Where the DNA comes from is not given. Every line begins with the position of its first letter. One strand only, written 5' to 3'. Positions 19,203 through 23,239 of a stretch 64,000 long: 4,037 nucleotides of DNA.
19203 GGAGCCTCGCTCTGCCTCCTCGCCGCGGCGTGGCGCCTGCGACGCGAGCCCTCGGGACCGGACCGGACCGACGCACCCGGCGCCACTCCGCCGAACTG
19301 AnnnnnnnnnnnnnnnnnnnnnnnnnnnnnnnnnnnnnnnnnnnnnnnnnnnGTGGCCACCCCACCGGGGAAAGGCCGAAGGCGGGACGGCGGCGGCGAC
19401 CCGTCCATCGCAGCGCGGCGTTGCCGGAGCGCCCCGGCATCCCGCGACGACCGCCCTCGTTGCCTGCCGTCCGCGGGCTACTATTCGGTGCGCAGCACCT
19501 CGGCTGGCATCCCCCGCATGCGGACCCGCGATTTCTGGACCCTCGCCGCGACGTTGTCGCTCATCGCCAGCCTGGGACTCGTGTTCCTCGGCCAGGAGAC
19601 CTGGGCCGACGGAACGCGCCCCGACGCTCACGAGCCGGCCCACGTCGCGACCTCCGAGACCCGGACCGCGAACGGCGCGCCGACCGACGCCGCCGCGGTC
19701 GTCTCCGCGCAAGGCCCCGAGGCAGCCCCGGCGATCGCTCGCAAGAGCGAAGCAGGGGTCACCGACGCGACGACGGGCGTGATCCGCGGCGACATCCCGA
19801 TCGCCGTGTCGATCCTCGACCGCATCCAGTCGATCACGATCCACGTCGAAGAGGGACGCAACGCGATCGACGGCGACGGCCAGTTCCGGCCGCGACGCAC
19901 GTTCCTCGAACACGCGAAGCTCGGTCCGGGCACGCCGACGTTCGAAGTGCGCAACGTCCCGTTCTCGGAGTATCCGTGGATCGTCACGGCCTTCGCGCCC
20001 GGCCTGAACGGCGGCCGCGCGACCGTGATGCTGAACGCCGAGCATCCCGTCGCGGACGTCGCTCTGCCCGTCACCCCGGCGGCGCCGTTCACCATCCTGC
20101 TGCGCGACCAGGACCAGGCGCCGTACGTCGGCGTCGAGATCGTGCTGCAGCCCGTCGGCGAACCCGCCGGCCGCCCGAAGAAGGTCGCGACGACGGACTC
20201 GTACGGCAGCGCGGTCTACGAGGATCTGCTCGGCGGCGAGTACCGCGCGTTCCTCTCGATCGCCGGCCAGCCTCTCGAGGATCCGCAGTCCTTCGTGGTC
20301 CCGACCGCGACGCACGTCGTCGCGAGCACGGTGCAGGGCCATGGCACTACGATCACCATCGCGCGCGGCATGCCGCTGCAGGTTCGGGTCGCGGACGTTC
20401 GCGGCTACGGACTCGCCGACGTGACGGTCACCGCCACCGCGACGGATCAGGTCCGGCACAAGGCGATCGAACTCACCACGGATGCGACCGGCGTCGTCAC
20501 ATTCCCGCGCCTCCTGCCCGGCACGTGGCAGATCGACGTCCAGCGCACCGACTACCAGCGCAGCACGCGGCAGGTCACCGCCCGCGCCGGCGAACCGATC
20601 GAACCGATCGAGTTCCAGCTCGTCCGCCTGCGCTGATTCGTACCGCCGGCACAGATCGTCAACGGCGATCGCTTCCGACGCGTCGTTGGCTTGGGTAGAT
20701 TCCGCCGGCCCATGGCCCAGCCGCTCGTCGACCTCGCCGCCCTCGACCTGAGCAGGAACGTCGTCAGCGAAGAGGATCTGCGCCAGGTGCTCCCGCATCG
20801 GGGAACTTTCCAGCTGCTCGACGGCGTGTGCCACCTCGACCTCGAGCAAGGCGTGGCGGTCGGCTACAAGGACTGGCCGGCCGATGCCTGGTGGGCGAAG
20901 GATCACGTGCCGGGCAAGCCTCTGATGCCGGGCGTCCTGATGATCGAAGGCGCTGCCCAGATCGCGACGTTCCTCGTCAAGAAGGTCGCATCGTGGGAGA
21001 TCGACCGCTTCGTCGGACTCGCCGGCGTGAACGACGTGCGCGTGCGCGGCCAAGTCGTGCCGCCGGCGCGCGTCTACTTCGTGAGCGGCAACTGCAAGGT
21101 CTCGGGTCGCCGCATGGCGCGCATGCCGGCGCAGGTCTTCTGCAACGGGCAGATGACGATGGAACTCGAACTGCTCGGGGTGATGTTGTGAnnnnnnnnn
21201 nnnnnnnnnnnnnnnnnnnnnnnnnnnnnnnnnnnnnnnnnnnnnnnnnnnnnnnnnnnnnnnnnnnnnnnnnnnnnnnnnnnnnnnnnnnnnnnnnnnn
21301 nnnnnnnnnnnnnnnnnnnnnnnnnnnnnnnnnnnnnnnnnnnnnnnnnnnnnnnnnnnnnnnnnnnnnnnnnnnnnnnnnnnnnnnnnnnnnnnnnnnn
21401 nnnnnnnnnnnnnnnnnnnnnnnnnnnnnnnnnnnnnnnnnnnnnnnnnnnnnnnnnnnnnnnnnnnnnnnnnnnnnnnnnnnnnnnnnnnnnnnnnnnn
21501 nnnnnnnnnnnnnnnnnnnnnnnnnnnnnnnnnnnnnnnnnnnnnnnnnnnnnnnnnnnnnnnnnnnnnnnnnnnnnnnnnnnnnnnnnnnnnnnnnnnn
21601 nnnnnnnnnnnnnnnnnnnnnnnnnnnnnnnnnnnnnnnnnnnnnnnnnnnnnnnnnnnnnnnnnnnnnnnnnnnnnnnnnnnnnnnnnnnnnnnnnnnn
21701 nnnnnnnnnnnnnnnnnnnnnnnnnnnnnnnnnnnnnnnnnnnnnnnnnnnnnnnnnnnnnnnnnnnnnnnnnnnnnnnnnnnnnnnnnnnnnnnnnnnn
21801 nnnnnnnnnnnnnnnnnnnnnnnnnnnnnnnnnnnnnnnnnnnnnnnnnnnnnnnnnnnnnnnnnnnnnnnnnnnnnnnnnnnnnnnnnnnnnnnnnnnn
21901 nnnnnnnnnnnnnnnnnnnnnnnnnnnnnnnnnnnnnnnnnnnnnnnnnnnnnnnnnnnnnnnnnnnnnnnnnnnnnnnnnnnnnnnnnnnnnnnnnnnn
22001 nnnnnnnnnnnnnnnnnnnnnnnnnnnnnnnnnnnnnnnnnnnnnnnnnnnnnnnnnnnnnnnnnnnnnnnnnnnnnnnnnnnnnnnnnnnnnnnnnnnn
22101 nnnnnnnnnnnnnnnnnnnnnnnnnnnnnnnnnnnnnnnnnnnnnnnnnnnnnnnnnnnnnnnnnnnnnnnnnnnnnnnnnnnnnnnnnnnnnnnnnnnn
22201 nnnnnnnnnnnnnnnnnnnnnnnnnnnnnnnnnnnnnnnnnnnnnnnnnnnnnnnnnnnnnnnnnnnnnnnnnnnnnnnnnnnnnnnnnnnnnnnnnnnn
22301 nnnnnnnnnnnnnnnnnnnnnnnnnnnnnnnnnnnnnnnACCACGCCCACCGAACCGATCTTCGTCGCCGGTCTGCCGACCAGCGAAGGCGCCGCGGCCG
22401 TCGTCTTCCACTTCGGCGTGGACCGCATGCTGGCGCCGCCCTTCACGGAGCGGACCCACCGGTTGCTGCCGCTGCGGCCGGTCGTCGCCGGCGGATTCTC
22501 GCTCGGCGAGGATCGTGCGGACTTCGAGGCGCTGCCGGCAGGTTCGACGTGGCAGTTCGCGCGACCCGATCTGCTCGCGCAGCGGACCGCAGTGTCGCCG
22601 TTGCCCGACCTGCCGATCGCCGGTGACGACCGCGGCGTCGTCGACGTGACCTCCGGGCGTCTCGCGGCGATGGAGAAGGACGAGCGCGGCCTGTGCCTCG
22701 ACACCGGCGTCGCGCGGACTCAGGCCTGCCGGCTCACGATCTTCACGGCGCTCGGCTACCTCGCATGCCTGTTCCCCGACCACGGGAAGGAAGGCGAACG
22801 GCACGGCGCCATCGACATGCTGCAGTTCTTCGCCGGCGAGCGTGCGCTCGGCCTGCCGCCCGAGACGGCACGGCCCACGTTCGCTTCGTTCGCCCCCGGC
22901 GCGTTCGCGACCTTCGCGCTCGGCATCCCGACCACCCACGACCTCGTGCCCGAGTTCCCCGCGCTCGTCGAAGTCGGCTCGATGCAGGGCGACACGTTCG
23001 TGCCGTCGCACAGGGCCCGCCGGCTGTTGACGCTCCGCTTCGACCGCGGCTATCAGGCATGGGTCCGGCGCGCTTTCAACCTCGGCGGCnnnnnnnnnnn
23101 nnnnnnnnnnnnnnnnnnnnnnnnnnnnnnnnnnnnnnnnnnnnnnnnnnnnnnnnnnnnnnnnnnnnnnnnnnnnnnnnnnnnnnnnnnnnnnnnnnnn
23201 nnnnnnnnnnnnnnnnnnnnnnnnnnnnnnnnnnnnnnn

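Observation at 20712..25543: Translationally coupled FabZ-like dehydratase -> GT-C -> GT-C (ArnT/PMT-type) -> polyprenol-phosphate GT2 module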

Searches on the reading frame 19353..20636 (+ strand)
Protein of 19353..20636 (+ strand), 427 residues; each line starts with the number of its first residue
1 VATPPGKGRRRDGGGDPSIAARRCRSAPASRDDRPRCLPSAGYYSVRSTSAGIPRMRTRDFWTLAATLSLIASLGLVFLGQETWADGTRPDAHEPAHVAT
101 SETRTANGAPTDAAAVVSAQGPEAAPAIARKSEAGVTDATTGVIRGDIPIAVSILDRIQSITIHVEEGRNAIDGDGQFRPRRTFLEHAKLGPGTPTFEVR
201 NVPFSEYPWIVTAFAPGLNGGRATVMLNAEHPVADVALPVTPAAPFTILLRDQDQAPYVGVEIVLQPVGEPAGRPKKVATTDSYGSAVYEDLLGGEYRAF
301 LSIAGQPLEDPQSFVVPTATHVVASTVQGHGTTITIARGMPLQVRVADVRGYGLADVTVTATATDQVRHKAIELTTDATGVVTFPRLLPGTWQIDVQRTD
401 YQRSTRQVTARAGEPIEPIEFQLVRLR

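Call 3: search_protein_families(library=pfam, proteins=[window:19353-20636:+], max_evalue=0.01)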
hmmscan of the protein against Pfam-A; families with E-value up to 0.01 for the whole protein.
window:19353-20636:+ (427 aa): 7 families
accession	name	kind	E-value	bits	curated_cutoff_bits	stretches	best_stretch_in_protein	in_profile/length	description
PF13620.12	CarboxypepD_reg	-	5.2e-10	40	32.3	1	342-423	2-81/82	Carboxypeptidase regulatory-like domain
PF17210.9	SdrD_B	-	3.8e-05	24.3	29.7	0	348-407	18-76/112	SdrD B-like domain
PF24025.1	Ig_DR_A0283-like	-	5e-05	24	27.1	1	338-405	5-71/102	DR_A0283-like, Ig-like domain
PF17789.7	MG4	-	8.3e-05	23.2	24.7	1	338-391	12-65/95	Macroglobulin domain MG4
PF02369.22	Big_1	-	9.6e-05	22.8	34.9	0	342-384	21-64/93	Bacterial Ig-like domain (group 1)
PF10670.15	DUF4198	-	0.00027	21.6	34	1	337-399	144-208/209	Domain of unknown function (DUF4198)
PF17802.7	SpaA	-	0.00056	20.5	23.1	0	353-394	15-56/91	Prealbumin-like fold domain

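Call 6: search_protein_families(library=ncbifam, proteins=[window:19353-20636:+], max_evalue=0.01)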
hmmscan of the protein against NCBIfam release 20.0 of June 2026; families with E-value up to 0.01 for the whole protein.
window:19353-20636:+ (427 aa): 0 families

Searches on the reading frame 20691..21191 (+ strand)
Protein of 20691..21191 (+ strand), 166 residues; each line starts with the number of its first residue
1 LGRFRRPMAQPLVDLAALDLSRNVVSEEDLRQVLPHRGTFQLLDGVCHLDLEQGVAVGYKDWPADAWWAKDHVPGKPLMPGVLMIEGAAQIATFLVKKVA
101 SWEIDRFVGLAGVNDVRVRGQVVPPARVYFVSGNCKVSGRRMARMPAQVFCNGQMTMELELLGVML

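Call 3: search_protein_families(library=pfam, proteins=[window:20691-21191:+], max_evalue=0.01)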
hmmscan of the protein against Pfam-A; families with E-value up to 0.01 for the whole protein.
window:20691-21191:+ (166 aa): 1 family
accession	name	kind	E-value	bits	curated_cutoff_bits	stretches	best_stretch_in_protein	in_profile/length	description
PF07977.19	FabA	-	3.9e-18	65.9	23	1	34-158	1-136/138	FabA-like domain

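Call 6: search_protein_families(library=ncbifam, proteins=[window:20712-21191:+], max_evalue=0.01)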
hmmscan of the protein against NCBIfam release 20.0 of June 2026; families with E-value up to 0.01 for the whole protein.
window:20712-21191:+ (159 aa): 5 families
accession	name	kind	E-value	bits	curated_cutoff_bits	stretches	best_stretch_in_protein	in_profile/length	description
NF009667.0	PRK13188.1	equivalog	3.6e-20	72.1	465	1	17-155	320-456/464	bifunctional UDP-3-O-[3-hydroxymyristoyl] N-acetylglucosamine deacetylase/3-hydroxyacyl-ACP dehydratase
TIGR01750.1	fabZ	equivalog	1.7e-18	66.9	155.15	1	21-155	4-138/141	3-hydroxyacyl-ACP dehydratase FabZ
NF000582.1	PRK00006.1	equivalog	4.3e-18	65.6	113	1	21-155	3-134/137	3-hydroxyacyl-ACP dehydratase FabZ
NF003509.0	PRK05174.1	equivalog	4e-06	26.7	124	1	45-122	51-125/172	bifunctional 3-hydroxydecanoyl-ACP dehydratase/trans-2-decenoyl-ACP isomerase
TIGR01749.1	fabA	equivalog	7.9e-06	25.9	238.15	1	50-121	53-121/169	3-hydroxyacyl-[acyl-carrier-protein] dehydratase FabA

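Call 23: find_homologous_proteins(query=window:20712-21191:+)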
Query window:20712-21191:+ (159 aa): 275 proteins with E <= 0.001 among 370 candidates; the best 120 are listed.
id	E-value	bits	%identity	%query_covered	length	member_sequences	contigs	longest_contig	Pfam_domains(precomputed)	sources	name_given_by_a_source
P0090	1.7e-101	355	99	100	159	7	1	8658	PF22818.3,PF07977.20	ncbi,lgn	-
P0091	7.6e-89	314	86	100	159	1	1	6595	PF22818.3,PF07977.20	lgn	-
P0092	1.9e-88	312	85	100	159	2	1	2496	PF22818.3,PF07977.20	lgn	-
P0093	9.3e-88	310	84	100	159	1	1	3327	PF22818.3,PF07977.20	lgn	-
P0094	1.1e-87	310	84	100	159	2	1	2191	PF22818.3,PF07977.20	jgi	jgi:3-hydroxyacyl-[acyl-carrier-protein] dehydratase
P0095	5.9e-86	304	82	100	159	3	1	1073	PF07977.20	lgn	-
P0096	7.9e-85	301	80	100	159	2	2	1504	PF22818.3,PF07977.20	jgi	-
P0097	1.7e-82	293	81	100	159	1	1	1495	PF22818.3,PF07977.20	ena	-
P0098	5.2e-82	292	77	100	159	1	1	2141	PF22818.3,PF07977.20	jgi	jgi:3-hydroxyacyl-[acyl-carrier-protein] dehydratase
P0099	5.2e-82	291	78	100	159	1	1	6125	PF22818.3,PF07977.20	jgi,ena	-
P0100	5.7e-82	291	78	100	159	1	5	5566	PF22818.3,PF07977.20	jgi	jgi:3-hydroxyacyl-[acyl-carrier-protein] dehydratase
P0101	4.2e-81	289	77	100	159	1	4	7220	PF22818.3,PF07977.20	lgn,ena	-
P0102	4.7e-81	288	77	100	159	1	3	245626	PF22818.3,PF07977.20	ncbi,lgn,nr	ncbi:MAG: beta-hydroxyacyl-ACP dehydratase [Planctomycetes bacterium]|nr:beta-hydroxyacyl-ACP dehydr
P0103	1.3e-80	287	77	100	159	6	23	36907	PF22818.3,PF07977.20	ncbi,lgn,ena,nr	ncbi:MAG: beta-hydroxyacyl-ACP dehydratase [Planctomycetes bacterium]|nr:beta-hydroxyacyl-ACP dehydr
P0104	1.5e-80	287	77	100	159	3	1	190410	PF22818.3,PF07977.20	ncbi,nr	ncbi:MAG: hypothetical protein KF830_00825 [Planctomycetes bacterium]|nr:hypothetical protein [Planc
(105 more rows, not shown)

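Call 37: search_solved_structures(query=window:20712-21191:+, max_evalue=0.001, show_alignments=2)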
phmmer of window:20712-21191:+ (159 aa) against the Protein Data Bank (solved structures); distinct sequences matched with E-value up to 0.001: 23.
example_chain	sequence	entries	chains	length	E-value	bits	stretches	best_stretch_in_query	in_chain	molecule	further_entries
3d6x_A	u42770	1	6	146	2.8e-12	50.1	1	22-157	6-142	(3R)-hydroxymyristoyl-[acyl-carrier-protein] dehydratase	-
1z6b_A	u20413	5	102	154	5.4e-12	49.2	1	18-151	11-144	fatty acid synthesis protein | Beta-hydroxyacyl-ACP dehydratase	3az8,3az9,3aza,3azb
6n3p_A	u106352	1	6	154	1e-11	48.3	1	15-152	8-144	3-hydroxyacyl-[acyl-carrier-protein] dehydratase FabZ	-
1zhg_A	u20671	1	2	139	7.1e-11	45.6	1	22-151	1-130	beta hydroxyacyl-acyl carrier protein dehydratase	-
5buy_A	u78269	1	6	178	2.7e-10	43.7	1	18-148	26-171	3-hydroxyacyl-[acyl-carrier-protein] dehydratase FabZ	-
5bux_A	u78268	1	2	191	6.6e-10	42.4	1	11-122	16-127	3-hydroxyacyl-[acyl-carrier-protein] dehydratase FabZ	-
5buw_A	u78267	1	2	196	7.1e-10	42.3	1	11-122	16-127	3-hydroxyacyl-[acyl-carrier-protein] dehydratase FabZ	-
1u1z_A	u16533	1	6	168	8.2e-10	42.1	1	19-117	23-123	(3R)-hydroxymyristoyl-[acyl carrier protein] dehydratase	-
2okh_A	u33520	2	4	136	9.9e-10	41.8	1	26-151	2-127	Beta-hydroxyacyl-ACP dehydratase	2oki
4i83_A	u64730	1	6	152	1.2e-09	41.6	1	18-152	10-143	3-hydroxyacyl-[acyl-carrier-protein] dehydratase FabZ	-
4zw0_A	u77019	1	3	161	1.8e-09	41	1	6-121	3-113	3-hydroxyacyl-[acyl-carrier-protein] dehydratase FabZ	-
2cf2_C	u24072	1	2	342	2.6e-09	40.5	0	47-134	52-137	FATTY ACID SYNTHASE, DH DOMAIN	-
6ihc_A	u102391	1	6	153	3.7e-09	40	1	21-121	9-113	3-hydroxyacyl-[acyl-carrier-protein] dehydratase FabZ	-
2glv_A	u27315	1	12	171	4.3e-09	39.8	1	21-121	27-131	(3R)-hydroxymyristoyl-acyl carrier protein dehydratase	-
3b7j_A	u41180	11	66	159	5.5e-09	39.4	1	21-100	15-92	(3R)-hydroxymyristoyl-acyl carrier protein dehydratase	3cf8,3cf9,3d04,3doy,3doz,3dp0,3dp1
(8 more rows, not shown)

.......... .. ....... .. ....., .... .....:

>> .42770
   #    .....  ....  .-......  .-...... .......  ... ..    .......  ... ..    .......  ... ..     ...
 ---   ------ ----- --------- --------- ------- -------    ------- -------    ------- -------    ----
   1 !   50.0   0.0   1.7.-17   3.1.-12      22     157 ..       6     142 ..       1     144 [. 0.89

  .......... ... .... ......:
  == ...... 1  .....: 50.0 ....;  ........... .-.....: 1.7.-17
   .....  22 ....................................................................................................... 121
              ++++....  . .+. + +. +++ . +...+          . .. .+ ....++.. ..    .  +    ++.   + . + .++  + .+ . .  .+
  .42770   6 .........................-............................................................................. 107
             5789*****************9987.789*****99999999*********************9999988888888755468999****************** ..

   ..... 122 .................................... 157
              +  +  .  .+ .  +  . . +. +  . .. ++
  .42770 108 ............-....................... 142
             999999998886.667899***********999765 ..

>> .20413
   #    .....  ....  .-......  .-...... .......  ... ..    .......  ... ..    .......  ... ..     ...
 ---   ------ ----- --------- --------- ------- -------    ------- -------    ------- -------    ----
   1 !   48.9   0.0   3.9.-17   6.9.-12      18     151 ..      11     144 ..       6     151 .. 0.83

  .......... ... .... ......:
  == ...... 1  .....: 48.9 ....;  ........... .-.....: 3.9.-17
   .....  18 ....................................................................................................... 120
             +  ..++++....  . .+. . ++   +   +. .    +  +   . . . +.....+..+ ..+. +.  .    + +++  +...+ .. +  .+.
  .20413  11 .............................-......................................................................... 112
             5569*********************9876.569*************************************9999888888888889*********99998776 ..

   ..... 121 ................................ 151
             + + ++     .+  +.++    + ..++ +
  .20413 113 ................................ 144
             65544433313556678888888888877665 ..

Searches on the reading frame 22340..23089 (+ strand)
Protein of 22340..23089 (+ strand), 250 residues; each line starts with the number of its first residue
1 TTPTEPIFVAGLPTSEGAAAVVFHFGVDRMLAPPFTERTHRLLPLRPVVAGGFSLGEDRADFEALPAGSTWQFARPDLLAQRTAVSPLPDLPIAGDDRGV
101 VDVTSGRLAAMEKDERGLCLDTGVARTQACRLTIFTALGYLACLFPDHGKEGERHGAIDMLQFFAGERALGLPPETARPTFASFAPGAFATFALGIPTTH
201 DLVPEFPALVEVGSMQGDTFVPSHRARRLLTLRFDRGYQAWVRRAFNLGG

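Call 90: predict_structure(alignment_id=A4)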
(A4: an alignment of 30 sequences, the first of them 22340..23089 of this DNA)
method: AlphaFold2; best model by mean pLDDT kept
length: 250 residues; sequences in the alignment: 30
mean_pLDDT: 90.3   pTM: 0.90
mean pLDDT of the five models: 90.3, 88.6, 86.6, 74.5, 73.7
residues with pLDDT >= 90: 170; 70-90: 65; 50-70: 12; < 50: 3
segments of 3 or more residues with pLDDT < 50: none
pLDDT, mean of each block of 10 residues (from residue 1): 88 61 68 87 91 90 93 88 91 97 98 95 94 95 95 93 92 87 93 93 96 95 97 98 84
secondary structure, 60 per line:
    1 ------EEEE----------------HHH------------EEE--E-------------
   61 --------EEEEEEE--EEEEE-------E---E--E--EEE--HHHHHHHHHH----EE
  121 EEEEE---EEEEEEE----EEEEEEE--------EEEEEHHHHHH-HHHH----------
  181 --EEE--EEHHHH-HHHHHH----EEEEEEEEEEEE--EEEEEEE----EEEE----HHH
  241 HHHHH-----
elements in order: E7-10 E42-44 E69-75 E78-82 E100-102 H105-114 E119-125 E129-135 E140-146 E155-159 H160-165 H167-170 E183-185 H190-193 H195-200 E205-216 E219-225 E230-233 H238-245
